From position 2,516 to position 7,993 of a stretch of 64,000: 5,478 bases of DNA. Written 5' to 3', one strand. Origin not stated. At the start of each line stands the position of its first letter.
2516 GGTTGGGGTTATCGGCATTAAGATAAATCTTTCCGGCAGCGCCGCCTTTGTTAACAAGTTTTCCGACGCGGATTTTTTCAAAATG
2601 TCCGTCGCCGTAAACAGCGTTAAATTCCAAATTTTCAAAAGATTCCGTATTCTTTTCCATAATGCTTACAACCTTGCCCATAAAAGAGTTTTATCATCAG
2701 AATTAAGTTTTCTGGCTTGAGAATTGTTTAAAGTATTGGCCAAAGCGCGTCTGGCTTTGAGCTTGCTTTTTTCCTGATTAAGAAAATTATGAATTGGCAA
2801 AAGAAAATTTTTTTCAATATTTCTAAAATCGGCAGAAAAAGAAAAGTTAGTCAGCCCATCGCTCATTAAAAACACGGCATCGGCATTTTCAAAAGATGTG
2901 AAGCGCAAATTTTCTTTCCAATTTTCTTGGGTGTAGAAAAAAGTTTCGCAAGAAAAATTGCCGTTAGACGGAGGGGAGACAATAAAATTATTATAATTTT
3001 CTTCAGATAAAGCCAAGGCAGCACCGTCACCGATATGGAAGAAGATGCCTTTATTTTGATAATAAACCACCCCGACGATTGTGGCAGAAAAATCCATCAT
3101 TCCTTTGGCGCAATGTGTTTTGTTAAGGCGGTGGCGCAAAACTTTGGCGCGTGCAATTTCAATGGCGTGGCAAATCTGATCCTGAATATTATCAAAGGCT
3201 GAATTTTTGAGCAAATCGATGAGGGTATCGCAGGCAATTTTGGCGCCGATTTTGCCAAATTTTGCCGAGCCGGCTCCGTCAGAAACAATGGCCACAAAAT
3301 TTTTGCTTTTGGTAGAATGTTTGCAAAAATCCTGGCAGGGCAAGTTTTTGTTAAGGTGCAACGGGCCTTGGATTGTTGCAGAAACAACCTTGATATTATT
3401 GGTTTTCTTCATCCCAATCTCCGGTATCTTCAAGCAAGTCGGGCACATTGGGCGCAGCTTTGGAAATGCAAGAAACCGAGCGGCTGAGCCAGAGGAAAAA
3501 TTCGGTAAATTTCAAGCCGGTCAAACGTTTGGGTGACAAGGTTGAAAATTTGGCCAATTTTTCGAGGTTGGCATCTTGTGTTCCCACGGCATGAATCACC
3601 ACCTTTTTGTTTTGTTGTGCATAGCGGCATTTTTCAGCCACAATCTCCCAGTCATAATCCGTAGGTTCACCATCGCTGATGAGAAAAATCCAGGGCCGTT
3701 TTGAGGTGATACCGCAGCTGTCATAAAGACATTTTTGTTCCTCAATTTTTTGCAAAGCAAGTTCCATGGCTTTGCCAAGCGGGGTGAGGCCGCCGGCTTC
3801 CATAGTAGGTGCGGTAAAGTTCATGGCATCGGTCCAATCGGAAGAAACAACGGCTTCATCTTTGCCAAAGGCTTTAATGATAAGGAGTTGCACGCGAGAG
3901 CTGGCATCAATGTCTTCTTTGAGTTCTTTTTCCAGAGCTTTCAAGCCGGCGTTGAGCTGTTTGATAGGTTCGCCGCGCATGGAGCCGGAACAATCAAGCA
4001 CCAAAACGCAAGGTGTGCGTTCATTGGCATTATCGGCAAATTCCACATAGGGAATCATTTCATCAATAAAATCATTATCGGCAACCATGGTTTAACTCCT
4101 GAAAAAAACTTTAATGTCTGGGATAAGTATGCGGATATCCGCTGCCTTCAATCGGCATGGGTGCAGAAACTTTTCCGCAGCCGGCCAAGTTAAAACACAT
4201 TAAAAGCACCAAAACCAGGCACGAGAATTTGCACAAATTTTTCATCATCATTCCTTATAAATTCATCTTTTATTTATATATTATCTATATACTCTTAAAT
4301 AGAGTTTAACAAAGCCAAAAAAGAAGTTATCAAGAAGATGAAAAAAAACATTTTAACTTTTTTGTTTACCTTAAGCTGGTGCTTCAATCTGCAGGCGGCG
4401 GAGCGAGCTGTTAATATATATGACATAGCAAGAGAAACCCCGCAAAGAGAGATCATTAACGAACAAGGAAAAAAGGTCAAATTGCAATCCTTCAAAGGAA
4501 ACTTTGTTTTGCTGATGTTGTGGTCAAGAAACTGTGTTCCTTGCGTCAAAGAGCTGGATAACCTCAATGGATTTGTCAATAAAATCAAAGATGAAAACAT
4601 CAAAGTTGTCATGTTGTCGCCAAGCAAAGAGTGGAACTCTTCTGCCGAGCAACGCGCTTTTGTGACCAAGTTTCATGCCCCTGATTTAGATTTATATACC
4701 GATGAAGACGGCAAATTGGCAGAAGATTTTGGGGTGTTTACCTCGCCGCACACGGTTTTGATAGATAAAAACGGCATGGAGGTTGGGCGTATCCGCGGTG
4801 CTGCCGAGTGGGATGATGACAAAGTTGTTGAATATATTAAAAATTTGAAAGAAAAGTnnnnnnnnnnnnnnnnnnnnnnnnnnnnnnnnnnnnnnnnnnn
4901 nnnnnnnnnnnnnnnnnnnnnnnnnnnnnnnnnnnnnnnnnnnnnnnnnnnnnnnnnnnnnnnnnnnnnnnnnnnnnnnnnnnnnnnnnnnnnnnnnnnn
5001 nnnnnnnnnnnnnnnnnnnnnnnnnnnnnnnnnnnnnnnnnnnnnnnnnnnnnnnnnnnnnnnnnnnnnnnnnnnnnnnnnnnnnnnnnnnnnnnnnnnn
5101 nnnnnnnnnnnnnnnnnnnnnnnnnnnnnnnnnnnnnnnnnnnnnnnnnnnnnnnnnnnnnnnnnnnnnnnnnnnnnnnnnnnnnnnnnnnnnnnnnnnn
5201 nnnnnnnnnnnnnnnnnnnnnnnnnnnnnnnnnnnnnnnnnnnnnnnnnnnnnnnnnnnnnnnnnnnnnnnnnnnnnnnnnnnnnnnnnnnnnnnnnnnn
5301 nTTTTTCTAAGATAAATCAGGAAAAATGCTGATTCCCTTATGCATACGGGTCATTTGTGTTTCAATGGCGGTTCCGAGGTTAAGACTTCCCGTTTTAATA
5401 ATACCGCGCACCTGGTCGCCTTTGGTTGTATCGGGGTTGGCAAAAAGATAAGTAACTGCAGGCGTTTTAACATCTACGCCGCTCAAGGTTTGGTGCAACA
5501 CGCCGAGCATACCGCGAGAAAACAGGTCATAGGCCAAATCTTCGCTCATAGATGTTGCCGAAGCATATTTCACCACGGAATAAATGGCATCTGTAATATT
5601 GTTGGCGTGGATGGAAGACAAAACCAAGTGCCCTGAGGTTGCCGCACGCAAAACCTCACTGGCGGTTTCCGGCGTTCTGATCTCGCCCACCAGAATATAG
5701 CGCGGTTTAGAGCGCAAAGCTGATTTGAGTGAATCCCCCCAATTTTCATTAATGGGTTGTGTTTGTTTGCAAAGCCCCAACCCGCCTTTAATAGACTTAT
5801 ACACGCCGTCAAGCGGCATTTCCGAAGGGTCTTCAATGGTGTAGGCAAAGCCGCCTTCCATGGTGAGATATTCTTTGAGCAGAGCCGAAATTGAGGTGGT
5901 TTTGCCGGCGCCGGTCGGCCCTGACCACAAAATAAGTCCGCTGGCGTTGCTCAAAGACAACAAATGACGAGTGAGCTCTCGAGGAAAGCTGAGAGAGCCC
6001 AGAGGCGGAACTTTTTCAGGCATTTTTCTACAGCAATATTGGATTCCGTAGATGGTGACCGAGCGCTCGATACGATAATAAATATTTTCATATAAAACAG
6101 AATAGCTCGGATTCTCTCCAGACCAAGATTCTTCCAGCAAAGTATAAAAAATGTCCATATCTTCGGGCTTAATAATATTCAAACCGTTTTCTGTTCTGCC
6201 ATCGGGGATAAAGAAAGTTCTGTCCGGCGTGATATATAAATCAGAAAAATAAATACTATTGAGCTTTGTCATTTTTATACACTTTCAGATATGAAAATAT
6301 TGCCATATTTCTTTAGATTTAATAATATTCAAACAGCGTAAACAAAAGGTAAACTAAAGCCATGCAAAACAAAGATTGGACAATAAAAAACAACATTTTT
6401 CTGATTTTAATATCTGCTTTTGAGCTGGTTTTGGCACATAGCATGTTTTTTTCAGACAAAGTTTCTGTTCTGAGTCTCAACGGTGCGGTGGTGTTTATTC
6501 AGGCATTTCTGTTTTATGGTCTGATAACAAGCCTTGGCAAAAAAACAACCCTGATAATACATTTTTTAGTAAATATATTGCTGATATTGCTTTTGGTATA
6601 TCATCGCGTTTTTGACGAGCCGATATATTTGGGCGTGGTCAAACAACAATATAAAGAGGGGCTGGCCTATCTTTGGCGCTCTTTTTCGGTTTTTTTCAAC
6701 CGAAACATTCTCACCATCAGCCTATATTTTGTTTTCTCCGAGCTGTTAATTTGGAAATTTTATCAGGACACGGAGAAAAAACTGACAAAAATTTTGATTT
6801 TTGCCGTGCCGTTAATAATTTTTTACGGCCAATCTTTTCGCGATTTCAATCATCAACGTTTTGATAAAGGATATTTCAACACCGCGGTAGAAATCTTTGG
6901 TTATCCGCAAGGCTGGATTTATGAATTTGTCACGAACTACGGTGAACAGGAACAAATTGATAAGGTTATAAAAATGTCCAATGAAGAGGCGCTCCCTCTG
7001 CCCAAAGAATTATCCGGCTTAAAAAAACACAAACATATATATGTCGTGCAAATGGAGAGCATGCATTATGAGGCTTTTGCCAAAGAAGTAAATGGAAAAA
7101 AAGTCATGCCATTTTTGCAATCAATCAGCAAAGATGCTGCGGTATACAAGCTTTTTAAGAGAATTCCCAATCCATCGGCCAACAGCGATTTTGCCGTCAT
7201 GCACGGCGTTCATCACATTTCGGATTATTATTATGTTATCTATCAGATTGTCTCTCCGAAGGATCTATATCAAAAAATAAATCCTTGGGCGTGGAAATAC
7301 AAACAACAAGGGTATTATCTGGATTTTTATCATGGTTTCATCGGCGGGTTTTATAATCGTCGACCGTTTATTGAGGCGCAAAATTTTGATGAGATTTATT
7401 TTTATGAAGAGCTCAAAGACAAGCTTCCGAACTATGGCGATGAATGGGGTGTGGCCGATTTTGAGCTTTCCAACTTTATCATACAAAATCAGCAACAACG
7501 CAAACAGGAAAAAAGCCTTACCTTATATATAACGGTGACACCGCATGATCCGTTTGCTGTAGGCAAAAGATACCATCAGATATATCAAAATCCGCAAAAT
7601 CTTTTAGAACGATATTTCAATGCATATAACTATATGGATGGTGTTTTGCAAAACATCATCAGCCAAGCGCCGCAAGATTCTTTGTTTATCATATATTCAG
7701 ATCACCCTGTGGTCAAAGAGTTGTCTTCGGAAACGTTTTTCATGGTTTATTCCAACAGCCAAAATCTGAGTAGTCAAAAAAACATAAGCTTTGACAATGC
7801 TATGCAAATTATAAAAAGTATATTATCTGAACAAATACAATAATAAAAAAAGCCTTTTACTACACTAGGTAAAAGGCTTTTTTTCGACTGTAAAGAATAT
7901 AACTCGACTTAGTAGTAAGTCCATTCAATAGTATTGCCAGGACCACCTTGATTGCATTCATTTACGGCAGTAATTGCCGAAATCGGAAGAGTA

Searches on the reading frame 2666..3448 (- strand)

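Call 23: search_protein_families(library=pfam, proteins=[window:2666-3448:-], max_evalue=0.0001)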
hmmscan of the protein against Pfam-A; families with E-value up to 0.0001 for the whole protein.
window:2666-3448:- (260 aa): 1 family
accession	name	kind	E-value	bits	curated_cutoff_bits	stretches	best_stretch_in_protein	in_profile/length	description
PF13672.11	PP2C_2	-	1.6e-38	132.8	24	1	28-240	2-208/209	Protein phosphatase 2C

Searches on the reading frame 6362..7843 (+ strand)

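Call 22: search_protein_families(library=pfam, proteins=[window:6362-7843:+], max_evalue=0.0001)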
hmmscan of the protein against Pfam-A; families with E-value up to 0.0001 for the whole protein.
window:6362-7843:+ (493 aa): 1 family
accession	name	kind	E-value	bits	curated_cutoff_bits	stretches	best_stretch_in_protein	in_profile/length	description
PF00884.28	Sulfatase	-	4.7e-17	62.7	25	1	225-448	2-241/301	Sulfatase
